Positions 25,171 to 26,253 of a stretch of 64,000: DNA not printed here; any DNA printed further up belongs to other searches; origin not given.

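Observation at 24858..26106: Copper module: cutA next to a secreted CopC-cupredoxin fusion protein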

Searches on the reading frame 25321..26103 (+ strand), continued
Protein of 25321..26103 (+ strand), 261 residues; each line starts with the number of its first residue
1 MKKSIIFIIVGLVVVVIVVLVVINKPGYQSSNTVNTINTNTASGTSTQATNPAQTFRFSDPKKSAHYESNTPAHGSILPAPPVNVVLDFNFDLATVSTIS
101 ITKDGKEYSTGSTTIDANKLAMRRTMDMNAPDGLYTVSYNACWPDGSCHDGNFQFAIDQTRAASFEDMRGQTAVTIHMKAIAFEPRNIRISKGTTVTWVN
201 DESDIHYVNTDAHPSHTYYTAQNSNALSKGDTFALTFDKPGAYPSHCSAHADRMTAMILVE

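Call 13: find_encoding_contigs(protein=P0072, flank=6000, max_places=2)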
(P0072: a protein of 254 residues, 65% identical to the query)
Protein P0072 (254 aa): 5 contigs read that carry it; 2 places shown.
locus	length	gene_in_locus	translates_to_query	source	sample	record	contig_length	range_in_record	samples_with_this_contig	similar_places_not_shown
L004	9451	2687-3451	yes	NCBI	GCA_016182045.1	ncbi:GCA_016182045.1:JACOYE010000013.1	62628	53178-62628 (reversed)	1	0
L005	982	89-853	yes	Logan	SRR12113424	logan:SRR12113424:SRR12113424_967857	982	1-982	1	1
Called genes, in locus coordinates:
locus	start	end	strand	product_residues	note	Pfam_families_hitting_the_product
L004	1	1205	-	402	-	PF17203:sCache_3_2 (weak), PF00982:Glyco_transf_20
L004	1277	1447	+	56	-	-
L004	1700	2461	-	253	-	-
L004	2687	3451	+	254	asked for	PF04234:CopC (faint), PF13473:Cupredoxin_1 (weak), PF00127:Copper-bind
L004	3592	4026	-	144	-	-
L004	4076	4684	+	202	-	-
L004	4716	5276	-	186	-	-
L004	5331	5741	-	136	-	PF00293:NUDIX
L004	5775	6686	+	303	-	PF03721:UDPG_MGDP_dh_N, PF00984:UDPG_MGDP_dh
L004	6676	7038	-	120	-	PF08378:NERD, PF02021:UPF0102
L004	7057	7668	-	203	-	PF01351:RNase_HII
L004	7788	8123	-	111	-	PF01245:Ribosomal_L19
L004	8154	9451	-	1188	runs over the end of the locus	PF02811:PHP, PF07733:DNA_pol3_alpha, PF17657:DNA_pol3_finger, PF14579:HHH_6, PF01336:tRNA_anti-codon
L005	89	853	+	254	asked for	PF04234:CopC (faint), PF13473:Cupredoxin_1 (weak), PF00127:Copper-bind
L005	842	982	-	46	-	?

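Call 14: find_related_loci(query=A1, collection=genome_contigs, flank=8000)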
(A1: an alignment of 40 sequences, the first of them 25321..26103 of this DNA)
Query A1 (261 aa) in genome_contigs; peptide patterns used: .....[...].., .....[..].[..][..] (x = any residue, [..] = any of these).
342 stretches matched a pattern; 104 encode a relative of the query (tblastn E <= 1e-3); the best 80 are kept; 80 distinct loci.
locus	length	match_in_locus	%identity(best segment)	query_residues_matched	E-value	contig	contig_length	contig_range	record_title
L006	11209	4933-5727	59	1-261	1e-101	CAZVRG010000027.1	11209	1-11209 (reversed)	MAG TPA_asm: uncultured Candidatus Saccharibacteria bacterium isolate SRP178908_co1_39 genome assembly, contig: NODE_426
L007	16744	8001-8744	57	1-261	1e-99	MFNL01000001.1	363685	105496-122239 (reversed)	MAG: Candidatus Levybacteria bacterium RIFCSPHIGHO2_01_FULL_37_17 rifcsphigho2_01_scaffold_35, whole genome shotgun sequ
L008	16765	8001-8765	58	12-261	5e-98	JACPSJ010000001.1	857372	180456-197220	MAG: Candidatus Kerfeldbacteria bacterium isolate NC_groundwater_702_Ag_S-0.2um_58_11 S36_SO-2_scaffold_22101, whole gen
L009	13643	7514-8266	55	5-261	3e-96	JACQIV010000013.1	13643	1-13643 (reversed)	MAG: Candidatus Curtissbacteria bacterium isolate NC_groundwater_1134_Ag_S-0.1um_42_77 S_p1_S3_coassembly_k141_777632, w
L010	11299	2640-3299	62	41-261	9e-96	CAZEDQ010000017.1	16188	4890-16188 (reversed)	MAG TPA_asm: uncultured Gammaproteobacteria bacterium isolate SRP050083_co7_608 genome assembly, contig: NODE_2872_lengt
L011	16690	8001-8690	61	29-261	9e-96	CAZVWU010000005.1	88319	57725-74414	MAG TPA_asm: uncultured archaeon isolate SRP178908_co1_337 genome assembly, contig: NODE_118_length_88319_cov_16.765431,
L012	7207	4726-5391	64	39-261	1e-95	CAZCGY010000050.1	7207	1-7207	MAG TPA_asm: uncultured Gammaproteobacteria bacterium isolate binchicken_co110_887 genome assembly, contig: NODE_22888_l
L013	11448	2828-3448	65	55-261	8e-95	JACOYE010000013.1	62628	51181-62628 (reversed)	MAG: Candidatus Microgenomates bacterium isolate NC_groundwater_171_Ag_S-0.1um_39_14 S4_GD2017_2_S1_scaffold_382, whole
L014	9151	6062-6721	63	43-261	1e-94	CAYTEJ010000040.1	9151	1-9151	MAG TPA_asm: uncultured Gammaproteobacteria bacterium isolate binchicken_co110_1204 genome assembly, contig: NODE_16647_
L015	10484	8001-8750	56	11-260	7e-95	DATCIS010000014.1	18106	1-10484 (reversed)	MAG TPA_asm: Candidatus Saccharimonadales bacterium isolate SMAG_U7865 k141_3028367, whole genome shotgun sequence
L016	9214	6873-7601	55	9-261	3e-94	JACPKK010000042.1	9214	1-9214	MAG: Candidatus Curtissbacteria bacterium isolate NC_groundwater_492_Ag_S-0.1um_45_10 S35_SO-1_scaffold_409940, whole ge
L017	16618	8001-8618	63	56-261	3e-94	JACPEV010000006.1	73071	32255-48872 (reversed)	MAG: Candidatus Curtissbacteria bacterium isolate NC_groundwater_344_Ag_B-0.1um_41_20 GD18-4_B1_scaffold_384289, whole g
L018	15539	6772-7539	53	1-261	1e-92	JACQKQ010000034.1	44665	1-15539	MAG: Candidatus Levyibacteriota bacterium isolate NC_groundwater_1181_Ag_S-0.1um_42_368 S_p1_S3_coassembly_k141_1516010,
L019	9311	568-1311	55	1-261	3e-92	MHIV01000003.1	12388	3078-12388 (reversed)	MAG: Candidatus Colwellbacteria bacterium RIFCSPHIGHO2_02_FULL_45_17 rifcsphigho2_02_scaffold_10536, whole genome shotgu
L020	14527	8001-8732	56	15-261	2e-92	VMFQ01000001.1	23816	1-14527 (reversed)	MAG: Parcubacteria group bacterium Gr01-1014_33 G01um101433_scaffold_594, whole genome shotgun sequence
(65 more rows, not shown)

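Call 15: predict_structure(alignment_id=A1)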
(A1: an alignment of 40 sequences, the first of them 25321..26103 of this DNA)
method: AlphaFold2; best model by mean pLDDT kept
length: 261 residues; sequences in the alignment: 40
mean_pLDDT: 89.0   pTM: 0.74
mean pLDDT of the five models: 89.0, 88.7, 88.6, 87.8, 87.3
residues with pLDDT >= 90: 189; 70-90: 39; 50-70: 27; < 50: 6
segments of 3 or more residues with pLDDT < 50: none
pLDDT, mean of each block of 10 residues (from residue 1): 84 93 68 51 59 92 92 95 94 97 98 94 96 98 97 98 97 94 89 98 91 65 94 97 90 91 96
secondary structure, 60 per line:
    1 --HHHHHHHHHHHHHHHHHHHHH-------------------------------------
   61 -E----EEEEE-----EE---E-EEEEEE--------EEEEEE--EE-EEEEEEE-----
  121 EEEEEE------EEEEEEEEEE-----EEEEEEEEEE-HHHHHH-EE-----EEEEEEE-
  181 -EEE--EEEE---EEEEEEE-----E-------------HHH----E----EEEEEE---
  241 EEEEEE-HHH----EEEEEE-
elements in order: H3-23 E67-71 E84-89 E98-103 E109-115 E121-126 E133-142 E148-157 H159-164 E173-179 E182-184 E187-190 E194-200 E232-237 E241-246 E255-260

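Call 19: fold_search(model_id=the predicted structure, library=pdb)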
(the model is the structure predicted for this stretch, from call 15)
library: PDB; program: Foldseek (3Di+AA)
matches with E <= 10: 1935; with E <= 0.001: 63
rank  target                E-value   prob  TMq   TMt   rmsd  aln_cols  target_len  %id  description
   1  6nfq_B                8.7e-08  1.00  0.33  0.84   2.2        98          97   28  CopC from Pseudomonas fluorescens (released 2019-04-24)
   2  6hbe_A                9.2e-08  1.00  0.30  0.19  21.4       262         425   15  Cu-containing nitrite reductase (NirK) from Thermus scotoductus SA-01 (released 2019-01-23)
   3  6nfr                  9.7e-08  1.00  0.33  0.84   2.2        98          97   28  CopC from Pseudomonas fluorescens (released 2019-04-24)
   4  6tpb_MODEL_1_A        1.9e-07  1.00  0.34  0.85   2.2        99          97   29  NMR structure of the apo-form of Pseudomonas fluorescens CopC (released 2021-01-13)
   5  6nfs                  2.0e-07  1.00  0.33  0.83   2.3        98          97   28  CopC from Pseudomonas fluorescens (released 2019-04-24)
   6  6nfq_A                2.1e-07  1.00  0.33  0.83   2.4        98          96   28  CopC from Pseudomonas fluorescens (released 2019-04-24)
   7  7bk5                  2.2e-07  1.00  0.34  0.84   2.3        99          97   29  PfCopC mutant - E27A (released 2021-07-07)
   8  6hbe_C                3.5e-07  1.00  0.30  0.19  20.8       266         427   15  Cu-containing nitrite reductase (NirK) from Thermus scotoductus SA-01 (released 2019-01-23)
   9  9c14                  6.1e-07  1.00  0.33  0.85   1.7        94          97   24  Structure of the CopC-like domain of YcnJ (released 2025-08-06)
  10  7bk6_BBB              6.1e-07  1.00  0.33  0.84   1.8        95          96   28  PfCopC mutant - D83A (released 2021-07-07)
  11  5fc9_A                8.1e-07  1.00  0.27  0.72   3.6       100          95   30  Novel Purple Cupredoxin from Nitrosopumilus maritimus (released 2016-05-11)
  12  7bk7_AAA              1.3e-06  1.00  0.33  0.83   2.3        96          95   28  PfCopC mutant - D83N (released 2021-07-07)
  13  7bk6_AAA              2.9e-06  1.00  0.33  0.83   2.3        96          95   28  PfCopC mutant - D83A (released 2021-07-07)
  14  5icu                  3.4e-06  1.00  0.33  0.81   2.2        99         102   23  The crystal structure of CopC from Methylosinus trichosporium OB3b (released 2016-04-06)
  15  1lyq_A                6.0e-06  1.00  0.32  0.78   4.4       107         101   21  Crystal Structure of PcoC, a Methionine Rich Copper Resistance Protein from Escherichia coli (released 2002-11-27)
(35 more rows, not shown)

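Call 31: find_encoding_contigs(protein=P0001, flank=10000, max_places=2)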
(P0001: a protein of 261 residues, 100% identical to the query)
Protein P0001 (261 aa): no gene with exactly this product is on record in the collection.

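Call 44: search_protein_representatives(alignment_id=A1)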
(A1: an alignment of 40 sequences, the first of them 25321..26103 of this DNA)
Query: 40 sequences, 256 profile positions. Proteins with E-value up to 0.001 (for the whole library): 27622; up to 1e-10: 4127; up to 1e-30: 222. The best 150 are listed.
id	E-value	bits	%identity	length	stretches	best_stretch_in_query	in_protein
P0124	3.5e-111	387.2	-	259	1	5-256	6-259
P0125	1.2e-108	378.9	-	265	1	4-256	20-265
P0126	1.7e-103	362.0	-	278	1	1-256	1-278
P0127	5.0e-103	360.5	-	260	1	2-256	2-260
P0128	3.3e-99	347.9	-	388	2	1-255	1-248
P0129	3.0e-96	338.2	-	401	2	33-256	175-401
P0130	3.2e-96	338.1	-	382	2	60-255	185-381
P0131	4.3e-92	324.6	-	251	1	8-256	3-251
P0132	4.1e-90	318.1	-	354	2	60-256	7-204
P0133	5.1e-89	314.5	-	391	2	47-255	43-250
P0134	1.6e-87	309.7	-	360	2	54-255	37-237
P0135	2.0e-85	302.7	-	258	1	6-256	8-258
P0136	4.8e-83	294.9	-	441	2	40-255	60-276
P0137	1.3e-81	290.3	-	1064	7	170-255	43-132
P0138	1.8e-80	286.5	-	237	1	59-256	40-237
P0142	1.7e-76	273.5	-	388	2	2-256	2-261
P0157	1.5e-67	244.2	-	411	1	41-256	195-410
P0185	7.5e-59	215.7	-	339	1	33-255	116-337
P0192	9.8e-57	208.7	-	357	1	34-247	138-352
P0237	3.1e-43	164.5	-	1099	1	5-152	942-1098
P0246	6.8e-42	160.1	-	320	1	45-256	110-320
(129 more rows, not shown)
